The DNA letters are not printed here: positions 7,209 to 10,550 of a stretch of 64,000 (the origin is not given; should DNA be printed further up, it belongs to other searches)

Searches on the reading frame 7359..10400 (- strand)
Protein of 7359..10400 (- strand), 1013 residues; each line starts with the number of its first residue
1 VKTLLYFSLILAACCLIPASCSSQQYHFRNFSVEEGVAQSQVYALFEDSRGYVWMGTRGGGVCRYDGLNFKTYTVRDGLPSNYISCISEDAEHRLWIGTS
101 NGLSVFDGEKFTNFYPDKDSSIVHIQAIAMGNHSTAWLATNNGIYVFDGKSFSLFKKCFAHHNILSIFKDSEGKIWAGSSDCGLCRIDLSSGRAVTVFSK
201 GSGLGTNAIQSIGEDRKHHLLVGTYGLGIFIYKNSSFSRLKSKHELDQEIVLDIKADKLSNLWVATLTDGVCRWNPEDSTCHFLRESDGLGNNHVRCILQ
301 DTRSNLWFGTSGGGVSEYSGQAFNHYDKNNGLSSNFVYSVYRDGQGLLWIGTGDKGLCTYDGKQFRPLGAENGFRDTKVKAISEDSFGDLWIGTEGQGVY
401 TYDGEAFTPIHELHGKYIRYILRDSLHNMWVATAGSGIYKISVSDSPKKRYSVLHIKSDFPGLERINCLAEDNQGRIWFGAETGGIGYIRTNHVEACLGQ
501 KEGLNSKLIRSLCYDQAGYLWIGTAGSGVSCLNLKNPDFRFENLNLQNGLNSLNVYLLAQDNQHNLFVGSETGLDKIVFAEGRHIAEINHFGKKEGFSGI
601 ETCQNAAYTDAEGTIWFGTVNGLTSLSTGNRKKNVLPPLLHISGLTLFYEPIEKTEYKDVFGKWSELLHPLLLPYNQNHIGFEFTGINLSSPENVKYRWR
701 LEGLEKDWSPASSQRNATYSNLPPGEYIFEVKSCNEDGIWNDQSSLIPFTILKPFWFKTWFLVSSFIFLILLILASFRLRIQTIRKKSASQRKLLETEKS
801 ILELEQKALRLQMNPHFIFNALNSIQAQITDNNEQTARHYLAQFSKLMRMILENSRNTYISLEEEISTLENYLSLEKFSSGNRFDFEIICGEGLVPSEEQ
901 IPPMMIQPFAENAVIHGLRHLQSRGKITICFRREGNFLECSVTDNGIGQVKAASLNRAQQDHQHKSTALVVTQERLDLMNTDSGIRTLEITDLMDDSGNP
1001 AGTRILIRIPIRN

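Call 6: search_protein_families(library=pfam, proteins=[window:7359-10400:-], max_evalue=0.01)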
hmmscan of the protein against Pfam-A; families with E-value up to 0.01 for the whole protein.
window:7359-10400:- (1013 aa): 6 families
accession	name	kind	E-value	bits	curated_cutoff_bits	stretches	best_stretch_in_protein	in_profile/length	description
PF07494.17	Reg_prop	-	2.9e-61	195.9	20.4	7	78-101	1-24/24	Two component regulator propeller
PF06580.19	His_kinase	-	4e-22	78.7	25.2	1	805-884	2-81/81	Histidine kinase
PF07495.19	Y_Y_Y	-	3.9e-20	72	26.6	1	690-752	3-65/65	Y_Y_Y domain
PF23748.1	Beta-prop_LRRK2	-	3e-07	30.2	26.9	0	504-535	271-302/359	LRRK2 beta propeller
PF13581.12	HATPase_c_2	-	0.0014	19.1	27.4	1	912-961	42-90/127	Histidine kinase-like ATPase domain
PF02518.31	HATPase_c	-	0.0017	19.2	26.4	1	911-1011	11-109/111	Histidine kinase-, DNA gyrase B-, and HSP90-like ATPase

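Call 7: search_protein_families(library=ncbifam, proteins=[window:7359-10400:-], max_evalue=0.01)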
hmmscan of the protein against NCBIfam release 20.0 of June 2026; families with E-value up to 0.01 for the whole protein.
window:7359-10400:- (1013 aa): 1 family
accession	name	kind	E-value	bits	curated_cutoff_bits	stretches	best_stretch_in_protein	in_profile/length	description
NF052228.1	T9SS_PorZ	equivalog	4.4e-28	98.2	260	3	26-213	468-640/757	type IX secretion system anionic LPS delivery protein PorZ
